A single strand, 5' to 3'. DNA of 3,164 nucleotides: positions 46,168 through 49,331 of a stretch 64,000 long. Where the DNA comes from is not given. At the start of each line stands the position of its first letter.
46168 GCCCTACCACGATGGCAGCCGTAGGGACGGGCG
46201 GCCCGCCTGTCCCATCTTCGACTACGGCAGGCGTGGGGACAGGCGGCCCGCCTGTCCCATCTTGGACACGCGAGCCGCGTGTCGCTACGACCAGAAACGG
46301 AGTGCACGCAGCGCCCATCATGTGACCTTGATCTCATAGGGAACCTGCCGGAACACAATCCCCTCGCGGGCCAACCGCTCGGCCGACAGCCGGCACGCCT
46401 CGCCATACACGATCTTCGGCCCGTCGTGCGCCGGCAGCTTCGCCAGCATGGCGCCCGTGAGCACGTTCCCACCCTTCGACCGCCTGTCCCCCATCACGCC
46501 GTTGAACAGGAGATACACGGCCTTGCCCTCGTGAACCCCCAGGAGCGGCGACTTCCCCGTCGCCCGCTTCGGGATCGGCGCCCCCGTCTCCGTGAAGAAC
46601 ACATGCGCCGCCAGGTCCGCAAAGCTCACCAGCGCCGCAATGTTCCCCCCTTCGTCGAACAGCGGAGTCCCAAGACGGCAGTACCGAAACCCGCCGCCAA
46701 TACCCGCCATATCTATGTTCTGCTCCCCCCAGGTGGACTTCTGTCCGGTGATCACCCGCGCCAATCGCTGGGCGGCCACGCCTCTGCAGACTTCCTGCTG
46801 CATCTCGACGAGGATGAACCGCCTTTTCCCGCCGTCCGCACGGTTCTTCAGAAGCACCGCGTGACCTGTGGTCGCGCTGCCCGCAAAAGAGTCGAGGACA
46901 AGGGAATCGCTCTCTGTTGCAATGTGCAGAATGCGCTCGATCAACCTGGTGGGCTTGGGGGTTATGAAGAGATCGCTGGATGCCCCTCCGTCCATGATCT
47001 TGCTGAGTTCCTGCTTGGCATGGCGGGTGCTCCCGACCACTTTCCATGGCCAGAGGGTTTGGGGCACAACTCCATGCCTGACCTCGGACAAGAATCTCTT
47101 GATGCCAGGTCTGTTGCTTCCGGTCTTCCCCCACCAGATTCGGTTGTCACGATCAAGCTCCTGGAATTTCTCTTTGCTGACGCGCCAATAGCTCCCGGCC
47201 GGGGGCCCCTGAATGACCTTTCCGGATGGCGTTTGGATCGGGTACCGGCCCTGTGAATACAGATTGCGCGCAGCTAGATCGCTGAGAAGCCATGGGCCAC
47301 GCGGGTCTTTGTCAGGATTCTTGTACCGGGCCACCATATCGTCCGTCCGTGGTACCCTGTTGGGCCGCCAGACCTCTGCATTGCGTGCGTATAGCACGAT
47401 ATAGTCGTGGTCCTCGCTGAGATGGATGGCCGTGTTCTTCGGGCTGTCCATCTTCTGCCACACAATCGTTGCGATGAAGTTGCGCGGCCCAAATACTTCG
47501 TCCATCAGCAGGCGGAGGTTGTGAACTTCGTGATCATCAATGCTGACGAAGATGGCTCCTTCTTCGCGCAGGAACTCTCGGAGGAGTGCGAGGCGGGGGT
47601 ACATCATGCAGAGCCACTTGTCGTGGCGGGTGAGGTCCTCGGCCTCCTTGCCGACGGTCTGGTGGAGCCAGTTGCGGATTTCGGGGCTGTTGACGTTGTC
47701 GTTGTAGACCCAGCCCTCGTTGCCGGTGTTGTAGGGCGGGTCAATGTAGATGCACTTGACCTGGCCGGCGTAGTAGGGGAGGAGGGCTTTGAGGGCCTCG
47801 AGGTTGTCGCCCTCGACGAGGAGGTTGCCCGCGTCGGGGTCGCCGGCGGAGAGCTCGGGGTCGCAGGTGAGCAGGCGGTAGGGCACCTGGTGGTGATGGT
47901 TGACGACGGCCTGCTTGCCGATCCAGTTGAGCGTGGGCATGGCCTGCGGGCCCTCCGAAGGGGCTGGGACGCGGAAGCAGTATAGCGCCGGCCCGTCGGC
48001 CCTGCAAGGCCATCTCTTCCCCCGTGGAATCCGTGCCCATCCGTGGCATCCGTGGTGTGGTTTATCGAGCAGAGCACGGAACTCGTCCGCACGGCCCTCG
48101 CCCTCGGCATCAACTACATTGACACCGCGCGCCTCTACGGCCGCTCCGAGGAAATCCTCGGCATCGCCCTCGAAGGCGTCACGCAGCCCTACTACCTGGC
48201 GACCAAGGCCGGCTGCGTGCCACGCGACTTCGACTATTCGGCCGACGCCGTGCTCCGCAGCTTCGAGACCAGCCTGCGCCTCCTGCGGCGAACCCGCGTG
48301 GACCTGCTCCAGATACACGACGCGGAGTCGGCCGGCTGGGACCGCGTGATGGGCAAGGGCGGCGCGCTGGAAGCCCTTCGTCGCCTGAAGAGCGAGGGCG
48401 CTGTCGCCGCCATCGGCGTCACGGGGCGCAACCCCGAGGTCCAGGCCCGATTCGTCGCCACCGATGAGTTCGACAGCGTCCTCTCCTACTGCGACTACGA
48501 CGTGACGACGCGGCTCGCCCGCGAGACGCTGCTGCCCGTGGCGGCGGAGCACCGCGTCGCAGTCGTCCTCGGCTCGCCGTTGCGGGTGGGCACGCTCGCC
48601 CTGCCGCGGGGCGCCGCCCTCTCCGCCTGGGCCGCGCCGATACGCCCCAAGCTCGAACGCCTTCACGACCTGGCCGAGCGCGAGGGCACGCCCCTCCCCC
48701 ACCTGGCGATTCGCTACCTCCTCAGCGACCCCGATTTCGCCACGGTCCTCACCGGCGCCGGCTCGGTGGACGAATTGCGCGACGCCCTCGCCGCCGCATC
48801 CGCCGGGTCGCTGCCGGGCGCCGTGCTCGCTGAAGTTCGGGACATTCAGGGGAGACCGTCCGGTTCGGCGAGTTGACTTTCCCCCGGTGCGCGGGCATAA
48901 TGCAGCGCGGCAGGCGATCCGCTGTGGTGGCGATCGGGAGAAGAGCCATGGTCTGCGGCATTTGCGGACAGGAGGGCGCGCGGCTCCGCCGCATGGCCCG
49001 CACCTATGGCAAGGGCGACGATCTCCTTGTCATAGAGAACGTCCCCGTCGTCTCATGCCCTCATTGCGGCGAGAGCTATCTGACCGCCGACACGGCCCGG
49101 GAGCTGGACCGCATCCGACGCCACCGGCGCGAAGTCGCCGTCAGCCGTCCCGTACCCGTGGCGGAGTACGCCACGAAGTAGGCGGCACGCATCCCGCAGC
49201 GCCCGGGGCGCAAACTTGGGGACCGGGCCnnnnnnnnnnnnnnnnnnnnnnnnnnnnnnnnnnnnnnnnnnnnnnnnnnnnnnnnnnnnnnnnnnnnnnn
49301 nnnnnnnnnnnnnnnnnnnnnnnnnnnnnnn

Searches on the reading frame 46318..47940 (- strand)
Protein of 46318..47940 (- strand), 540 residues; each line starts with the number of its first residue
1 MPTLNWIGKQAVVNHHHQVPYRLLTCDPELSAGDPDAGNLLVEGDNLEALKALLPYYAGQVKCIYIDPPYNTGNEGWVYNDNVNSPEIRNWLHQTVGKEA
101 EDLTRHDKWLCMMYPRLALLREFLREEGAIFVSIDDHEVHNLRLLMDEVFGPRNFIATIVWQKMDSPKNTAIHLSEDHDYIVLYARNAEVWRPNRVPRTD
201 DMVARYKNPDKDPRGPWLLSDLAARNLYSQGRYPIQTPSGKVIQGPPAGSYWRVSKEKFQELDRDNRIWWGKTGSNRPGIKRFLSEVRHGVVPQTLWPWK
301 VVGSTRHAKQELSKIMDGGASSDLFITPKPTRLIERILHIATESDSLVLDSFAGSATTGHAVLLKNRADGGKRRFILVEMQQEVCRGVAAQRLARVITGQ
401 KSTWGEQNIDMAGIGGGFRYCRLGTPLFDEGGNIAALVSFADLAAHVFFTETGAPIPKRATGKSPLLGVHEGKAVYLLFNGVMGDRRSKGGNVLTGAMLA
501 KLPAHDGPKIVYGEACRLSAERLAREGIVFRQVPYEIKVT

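Call 9: search_protein_families(library=padloc, proteins=[window:46318-47940:-], max_evalue=0.001)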
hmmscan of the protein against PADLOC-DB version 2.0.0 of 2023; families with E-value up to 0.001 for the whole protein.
window:46318-47940:- (540 aa): 33 families (the best 25 are shown)
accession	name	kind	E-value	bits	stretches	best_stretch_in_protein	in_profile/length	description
PDLC03644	MTase_III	-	2.4e-210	697.9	1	1-539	1-541/542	Type III methyltransferase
PDLC03640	MTase_III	-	1.7e-115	384.9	3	1-192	1-208/654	Type III methyltransferase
PDLC03634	MTase_III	-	6.7e-109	363.5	1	4-391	60-455/621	Type III methyltransferase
PDLC03637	MTase_III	-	9.2e-102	339.3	1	36-393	119-466/513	Type III methyltransferase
PDLC03636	MTase_III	-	8.4e-93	310.1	1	4-430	9-441/575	Type III methyltransferase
PDLC03641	MTase_III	-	5.6e-84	280.9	1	4-391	68-457/657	Type III methyltransferase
PDLC03642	MTase_III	-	2.7e-54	182.7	1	17-396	61-414/528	Type III methyltransferase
PDLC03639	MTase_III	-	5.1e-50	168.5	2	32-229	81-259/639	Type III methyltransferase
PDLC03635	MTase_III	-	3.4e-47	159.5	2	36-189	216-352/708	Type III methyltransferase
PDLC03354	MTase_II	-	3.6e-41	139.5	1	41-367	63-363/425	Type II methyltransferase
PDLC03638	MTase_III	-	5.3e-41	138.8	1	40-404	382-688/816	Type III methyltransferase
PDLC03643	MTase_III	-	2.6e-36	123.7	1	113-386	1-272/465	Type III methyltransferase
PDLC03646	MTase_III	-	1.4e-30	103.9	2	37-183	470-593/1057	Type III methyltransferase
PDLC03300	MTase_II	-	6.5e-28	95.6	2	35-215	8-193/302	Type II methyltransferase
PDLC03278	MTase_II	-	4.2e-26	90.3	2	47-190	7-125/390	Type II methyltransferase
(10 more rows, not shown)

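Call 33: find_encoding_contigs(protein=window:46321-47940:-, flank=10000, max_places=10)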
Protein window:46321-47940:- (540 aa): no gene with exactly this product is on record in the collection.

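Call 41: find_related_loci(query=window:46321-47940:-, collection=genome_contigs, flank=10000)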
Query window:46321-47940:- (540 aa) in genome_contigs; peptide patterns used: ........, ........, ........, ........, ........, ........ (x = any residue, [..] = any of these).
600 stretches matched a pattern (row limit reached: there are more); 597 encode a relative of the query (tblastn E <= 1e-3); the best 80 are kept; 80 distinct loci.
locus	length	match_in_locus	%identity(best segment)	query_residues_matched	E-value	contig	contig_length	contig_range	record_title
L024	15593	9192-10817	71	1-540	0e+0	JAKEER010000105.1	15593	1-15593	MAG: Acidobacteria bacterium isolate PMV_1.51 PMV_1.51.k101_127887, whole genome shotgun sequence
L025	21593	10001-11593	69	1-539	0e+0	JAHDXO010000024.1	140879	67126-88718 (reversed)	MAG: Pirellulaceae bacterium isolate PLA7 NODE_381_length_140879_cov_10.941736, whole genome shotgun sequence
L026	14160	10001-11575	67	1-539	0e+0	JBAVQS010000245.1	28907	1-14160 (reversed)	MAG: Anaerolineae bacterium isolate MFD03971_ilm_asm_bin21 k127_227569, whole genome shotgun sequence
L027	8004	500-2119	65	1-539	0e+0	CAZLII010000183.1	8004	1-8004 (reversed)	MAG TPA_asm: uncultured Nitrospirales bacterium isolate binchicken_co168_237 genome assembly, contig: NODE_14357_length_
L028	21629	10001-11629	65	1-538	0e+0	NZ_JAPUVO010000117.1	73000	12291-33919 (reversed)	MAG: Propionivibrio sp. isolate MAG Bin178 bin178_k141_288, whole genome shotgun sequence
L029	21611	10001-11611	69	1-540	0e+0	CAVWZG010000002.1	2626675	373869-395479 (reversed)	MAG: uncultured Verrucomicrobiae bacterium isolate MFD09286.bin.1.251 genome assembly, contig: contig_54668, whole genom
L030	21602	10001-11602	65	1-539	0e+0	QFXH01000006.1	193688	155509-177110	MAG: Candidatus Nitrotoga sp. MKT Ga0182805_106, whole genome shotgun sequence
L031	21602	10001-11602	65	1-539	0e+0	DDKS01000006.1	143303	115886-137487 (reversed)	MAG TPA_asm: Betaproteobacteria bacterium UBA2592 UBA2592_contig_28, whole genome shotgun sequence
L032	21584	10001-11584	64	1-540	0e+0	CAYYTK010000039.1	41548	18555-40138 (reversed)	MAG TPA_asm: uncultured Anaerolineales bacterium isolate binchicken_co66_292 genome assembly, contig: NODE_1629_length_4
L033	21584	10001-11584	62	1-539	0e+0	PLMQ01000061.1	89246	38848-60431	MAG: Syntrophaceae bacterium isolate fen_1166 73.20120800_E2X.51_contig_278, whole genome shotgun sequence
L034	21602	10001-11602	64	1-539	0e+0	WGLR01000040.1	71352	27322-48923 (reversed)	MAG: Betaproteobacteria bacterium isolate RI_222 c_000000112623, whole genome shotgun sequence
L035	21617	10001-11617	61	1-538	0e+0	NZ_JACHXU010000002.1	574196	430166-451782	Aporhodopirellula rubra strain CECT 8075 Ga0372409_02, whole genome shotgun sequence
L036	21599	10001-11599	63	1-539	0e+0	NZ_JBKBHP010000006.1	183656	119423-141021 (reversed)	MAG: Hylemonella sp. isolate 21H_026.bin.45 NODE_116_length_183656_cov_37.062544, whole genome shotgun sequence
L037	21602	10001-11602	62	1-539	0e+0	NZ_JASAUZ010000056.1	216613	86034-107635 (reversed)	Comamonas halotolerans strain NoAH 6, whole genome shotgun sequence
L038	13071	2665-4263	63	1-539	0e+0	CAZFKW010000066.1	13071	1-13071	MAG TPA_asm: uncultured Ramlibacter sp. isolate binchicken_co179_99 genome assembly, contig: NODE_9167_length_13071_cov_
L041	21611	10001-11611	58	1-538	0e+0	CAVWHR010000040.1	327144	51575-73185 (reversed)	MAG: uncultured Chloroflexia bacterium isolate MFD01299.bin.2.145 genome assembly, contig: contig_7607, whole genome sho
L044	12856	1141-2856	58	1-539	0e+0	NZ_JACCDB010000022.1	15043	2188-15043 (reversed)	Tepidicella baoligensis strain B18-50 Scaffold22, whole genome shotgun sequence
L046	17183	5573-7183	57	1-539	0e+0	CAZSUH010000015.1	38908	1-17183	MAG TPA_asm: uncultured Verrucomicrobiota bacterium isolate SRP192927_co6_704 genome assembly, contig: NODE_1693_length_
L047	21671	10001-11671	57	1-540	0e+0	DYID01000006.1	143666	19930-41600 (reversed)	MAG TPA_asm: Anaerolinea sp. isolate TT109_57_62 Afr_mines_TT109_40_length_143666_cov_24_294260, whole genome shotgun se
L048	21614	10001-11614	57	1-540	0e+0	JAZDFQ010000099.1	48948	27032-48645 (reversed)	MAG: Ignavibacteriota bacterium isolate MEGAHIT-group-0.214 k141_17885813, whole genome shotgun sequence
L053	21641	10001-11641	57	1-539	0e+0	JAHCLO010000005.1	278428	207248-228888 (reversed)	MAG: Verrucomicrobiia bacterium isolate TGS_VER2 VER2_5, whole genome shotgun sequence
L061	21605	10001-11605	56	1-539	0e+0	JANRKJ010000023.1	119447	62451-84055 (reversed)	MAG: Terrimicrobiaceae bacterium isolate bins.495 k141_681286, whole genome shotgun sequence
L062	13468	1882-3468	55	1-539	0e+0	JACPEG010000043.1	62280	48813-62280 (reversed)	MAG: Betaproteobacteria bacterium isolate NC_groundwater_329_Ag_B-0.1um_65_19 GD18-4_B1_scaffold_965460, whole genome sh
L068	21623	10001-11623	54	1-538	0e+0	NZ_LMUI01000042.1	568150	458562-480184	Methylocapsa sp. S129 NODE_70_length_568066_cov_9.719571, whole genome shotgun sequence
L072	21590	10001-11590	55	1-539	0e+0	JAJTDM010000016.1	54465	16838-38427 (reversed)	MAG: Rubrivivax sp. isolate 49636_E6 Sample_49636_scaffold_26, whole genome shotgun sequence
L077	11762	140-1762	52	1-539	0e+0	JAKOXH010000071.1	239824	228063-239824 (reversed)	MAG: Planctomycetota bacterium isolate JPNG_metabat.20 k201_255101, whole genome shotgun sequence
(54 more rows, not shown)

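Call 59: search_protein_families(library=pfam, proteins=[L027:2122-2547:+, L030:11641-11955:+, L030:11955-12263:+, L041:11807-12526:+, L046:7192-7749:+, L061:11608-12213:+, L072:11596-12120:+, L047:11955-12530:+, L048:11683-12537:+, L068:11638-12693:+], max_evalue=0.001)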
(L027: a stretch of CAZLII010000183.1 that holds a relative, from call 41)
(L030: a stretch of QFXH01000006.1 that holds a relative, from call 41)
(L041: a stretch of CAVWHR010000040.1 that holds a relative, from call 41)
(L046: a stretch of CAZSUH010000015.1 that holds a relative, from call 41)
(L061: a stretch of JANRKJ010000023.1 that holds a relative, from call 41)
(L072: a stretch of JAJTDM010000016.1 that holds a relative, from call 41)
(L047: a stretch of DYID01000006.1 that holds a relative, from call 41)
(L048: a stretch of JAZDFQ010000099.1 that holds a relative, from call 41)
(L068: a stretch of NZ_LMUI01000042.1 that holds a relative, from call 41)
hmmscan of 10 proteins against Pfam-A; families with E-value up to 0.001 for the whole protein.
L027:2122-2547:+ (141 aa): 1 family
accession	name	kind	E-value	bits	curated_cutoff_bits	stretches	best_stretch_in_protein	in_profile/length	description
PF13366.12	PDDEXK_3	-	7.3e-43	146.1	22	1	24-139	3-117/117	PD-(D/E)XK nuclease superfamily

L030:11641-11955:+ (104 aa): 1 family
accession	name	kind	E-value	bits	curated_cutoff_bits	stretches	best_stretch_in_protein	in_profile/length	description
PF09720.15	Unstab_antitox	-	6.3e-19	68.2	23.3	1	48-100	1-54/54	Putative addiction module component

L030:11955-12263:+ (102 aa): 1 family
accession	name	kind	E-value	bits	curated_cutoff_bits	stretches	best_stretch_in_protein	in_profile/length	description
PF05016.21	ParE_toxin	-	3.9e-05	24.6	23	1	7-92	1-88/89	ParE toxin of type II toxin-antitoxin system, parDE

L041:11807-12526:+ (239 aa): 0 families

L046:7192-7749:+ (185 aa): 1 family
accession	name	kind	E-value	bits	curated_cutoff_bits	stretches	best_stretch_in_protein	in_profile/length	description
PF10543.14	ORF6N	-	3.1e-33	114.4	27.8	1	14-97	3-86/86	ORF6N domain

L061:11608-12213:+ (201 aa): 1 family
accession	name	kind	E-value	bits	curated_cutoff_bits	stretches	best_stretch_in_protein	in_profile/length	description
PF10543.14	ORF6N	-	2.8e-36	124.1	27.8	1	9-124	3-86/86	ORF6N domain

L072:11596-12120:+ (174 aa): 3 families
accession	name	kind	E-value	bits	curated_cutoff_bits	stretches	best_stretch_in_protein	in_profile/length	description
PF06414.18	Zeta_toxin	-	1.1e-10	41.8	22.3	1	6-147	17-173/199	Zeta toxin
PF13671.12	AAA_33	-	1.1e-09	39.2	27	1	7-135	1-135/143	AAA domain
PF13191.12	AAA_16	-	0.00021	22.2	32.6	1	7-81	26-102/167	AAA ATPase domain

L047:11955-12530:+ (191 aa): 0 families

L048:11683-12537:+ (284 aa): 1 family
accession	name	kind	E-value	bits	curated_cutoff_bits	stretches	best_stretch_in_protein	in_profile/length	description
PF02498.22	Bro-N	-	5.1e-11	43.5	25.6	1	19-112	5-94/96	BRO family, N-terminal domain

L068:11638-12693:+ (351 aa): 1 family
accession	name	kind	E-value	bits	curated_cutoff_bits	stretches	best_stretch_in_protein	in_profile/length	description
PF13310.11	Virulence_RhuM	-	1.9e-112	375.1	33.7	1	67-318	1-249/252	Virulence protein RhuM family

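Call 73: search_protein_families(library=pfam, proteins=[L062:3472-4062:+, L053:11651-11878:+, L053:11812-12147:+, L053:12131-12343:+, L077:1774-1956:+, L077:1996-2271:+, L044:2862-3383:+, L044:3380-3598:+, L041:12012-12350:+, L047:11702-11965:+], max_evalue=0.01)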
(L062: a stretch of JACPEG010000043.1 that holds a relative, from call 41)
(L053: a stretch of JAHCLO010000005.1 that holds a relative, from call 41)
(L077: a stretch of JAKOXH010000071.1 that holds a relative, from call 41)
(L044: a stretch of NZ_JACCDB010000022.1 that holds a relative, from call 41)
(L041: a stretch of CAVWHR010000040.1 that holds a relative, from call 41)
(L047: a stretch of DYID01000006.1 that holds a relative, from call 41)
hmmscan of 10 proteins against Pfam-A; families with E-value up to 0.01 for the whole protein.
L062:3472-4062:+ (196 aa): 1 family
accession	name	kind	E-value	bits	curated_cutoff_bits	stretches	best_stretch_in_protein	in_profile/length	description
PF10543.14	ORF6N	-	1.4e-33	115.5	27.8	1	29-115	2-86/86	ORF6N domain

L053:11651-11878:+ (75 aa): 1 family
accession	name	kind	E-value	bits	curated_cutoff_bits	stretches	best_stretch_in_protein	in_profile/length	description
PF10047.15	DUF2281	-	4.4e-06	27.6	26.5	1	20-50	2-32/64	Protein of unknown function (DUF2281)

L053:11812-12147:+ (111 aa): 1 family
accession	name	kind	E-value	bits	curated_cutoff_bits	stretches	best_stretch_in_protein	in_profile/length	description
PF21748.3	UPF0150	-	2.4e-27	95.1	27.3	1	28-90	1-64/64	UPF0150-like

L053:12131-12343:+ (70 aa): 1 family
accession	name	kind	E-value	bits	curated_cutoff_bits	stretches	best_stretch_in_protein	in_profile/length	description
PF07927.17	HicA_toxin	-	1.1e-08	35.5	27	1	8-62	2-58/58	HicA toxin of bacterial toxin-antitoxin,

L077:1774-1956:+ (60 aa): 0 families

L077:1996-2271:+ (91 aa): 0 families

L044:2862-3383:+ (173 aa): 10 families
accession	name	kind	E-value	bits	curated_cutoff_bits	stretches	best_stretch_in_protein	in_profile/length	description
PF06414.18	Zeta_toxin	-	4.8e-10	39.7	22.3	1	5-146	16-172/199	Zeta toxin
PF13671.12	AAA_33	-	1.1e-09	39.2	27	1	7-135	1-135/143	AAA domain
PF13191.12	AAA_16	-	0.00016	22.7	32.6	1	6-107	25-104/167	AAA ATPase domain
PF06745.19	ATPase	-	0.00058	19.7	26.6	1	3-30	17-44/231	KaiC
PF13479.12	AAA_24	-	0.0015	18.9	27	1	6-31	3-23/195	AAA domain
PF13238.12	AAA_18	-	0.0028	18.5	29.4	0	8-37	1-28/128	AAA domain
PF13476.12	AAA_23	-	0.0052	17.9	27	1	5-21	19-35/201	AAA domain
PF13401.12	AAA_22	-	0.0071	17.1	27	0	5-29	5-29/130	AAA domain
PF20720.3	nSTAND3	-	0.0075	16.4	27.2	0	4-25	16-37/155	Novel STAND NTPase 3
PF13173.12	AAA_14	-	0.0084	16.6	27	0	5-30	2-27/129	AAA domain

L044:3380-3598:+ (72 aa): 0 families

L041:12012-12350:+ (112 aa): 0 families

L047:11702-11965:+ (87 aa): 0 families

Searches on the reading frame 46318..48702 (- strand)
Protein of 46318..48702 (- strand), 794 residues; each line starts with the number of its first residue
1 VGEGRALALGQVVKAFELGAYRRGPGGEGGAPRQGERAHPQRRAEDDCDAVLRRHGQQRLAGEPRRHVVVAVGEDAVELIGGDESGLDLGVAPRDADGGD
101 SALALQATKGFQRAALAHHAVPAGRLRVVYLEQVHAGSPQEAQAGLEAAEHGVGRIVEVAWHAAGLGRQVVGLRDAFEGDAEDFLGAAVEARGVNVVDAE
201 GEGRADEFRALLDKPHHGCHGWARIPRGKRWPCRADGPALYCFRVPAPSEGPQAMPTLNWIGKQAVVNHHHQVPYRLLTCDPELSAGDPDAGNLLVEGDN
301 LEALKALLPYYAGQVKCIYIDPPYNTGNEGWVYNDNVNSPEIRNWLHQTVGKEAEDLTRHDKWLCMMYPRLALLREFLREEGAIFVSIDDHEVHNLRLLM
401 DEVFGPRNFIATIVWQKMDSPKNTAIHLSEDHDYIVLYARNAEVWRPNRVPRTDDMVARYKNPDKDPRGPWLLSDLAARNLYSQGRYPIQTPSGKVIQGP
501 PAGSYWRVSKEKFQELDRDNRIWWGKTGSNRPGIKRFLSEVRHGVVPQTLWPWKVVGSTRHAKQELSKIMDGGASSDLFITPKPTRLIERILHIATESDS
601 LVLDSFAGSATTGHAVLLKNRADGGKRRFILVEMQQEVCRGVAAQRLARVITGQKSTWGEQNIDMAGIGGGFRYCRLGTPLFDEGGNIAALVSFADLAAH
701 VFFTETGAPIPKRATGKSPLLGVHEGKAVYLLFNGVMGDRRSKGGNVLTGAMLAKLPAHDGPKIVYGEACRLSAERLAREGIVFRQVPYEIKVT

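Call 3: search_protein_families(library=pfam, proteins=[window:46318-48702:-], max_evalue=0.01)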
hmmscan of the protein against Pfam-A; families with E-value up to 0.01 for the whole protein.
window:46318-48702:- (794 aa): 1 family
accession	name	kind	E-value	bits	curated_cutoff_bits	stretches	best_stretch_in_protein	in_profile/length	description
PF01555.25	N6_N4_Mtase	-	2e-37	129.7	26.7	1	315-640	1-217/221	DNA methylase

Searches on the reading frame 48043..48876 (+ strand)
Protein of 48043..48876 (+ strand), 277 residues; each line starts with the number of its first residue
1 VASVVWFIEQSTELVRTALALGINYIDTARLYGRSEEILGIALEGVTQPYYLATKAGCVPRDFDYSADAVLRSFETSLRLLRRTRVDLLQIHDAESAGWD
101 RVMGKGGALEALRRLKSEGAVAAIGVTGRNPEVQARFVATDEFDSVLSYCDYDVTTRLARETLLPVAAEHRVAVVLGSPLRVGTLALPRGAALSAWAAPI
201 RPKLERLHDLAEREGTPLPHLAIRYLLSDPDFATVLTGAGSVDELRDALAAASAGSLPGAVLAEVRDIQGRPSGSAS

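Call 3: search_protein_families(library=pfam, proteins=[window:48043-48876:+], max_evalue=0.01)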
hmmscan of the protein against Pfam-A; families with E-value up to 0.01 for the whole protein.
window:48043-48876:+ (277 aa): 1 family
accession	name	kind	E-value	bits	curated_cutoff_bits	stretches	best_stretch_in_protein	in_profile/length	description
PF00248.27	Aldo_ket_red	-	1.2e-34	120.2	24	1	9-267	19-288/291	Aldo/keto reductase family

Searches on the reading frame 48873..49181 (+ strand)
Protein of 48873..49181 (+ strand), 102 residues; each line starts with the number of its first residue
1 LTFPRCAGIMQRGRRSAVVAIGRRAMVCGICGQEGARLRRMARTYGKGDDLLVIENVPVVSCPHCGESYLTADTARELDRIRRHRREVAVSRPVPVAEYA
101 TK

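Call 3: search_protein_families(library=pfam, proteins=[window:48873-49181:+], max_evalue=0.01)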
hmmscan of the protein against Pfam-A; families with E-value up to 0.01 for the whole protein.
window:48873-49181:+ (102 aa): 2 families
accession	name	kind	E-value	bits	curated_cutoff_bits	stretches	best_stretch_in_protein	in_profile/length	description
PF15731.11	MqsA_antitoxin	-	0.00059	20.4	30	1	26-88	1-64/131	Antitoxin component of bacterial toxin-antitoxin system, MqsA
PF13248.11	Zn_ribbon_3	-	0.0053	16.6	27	0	60-67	3-10/26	zinc-ribbon domain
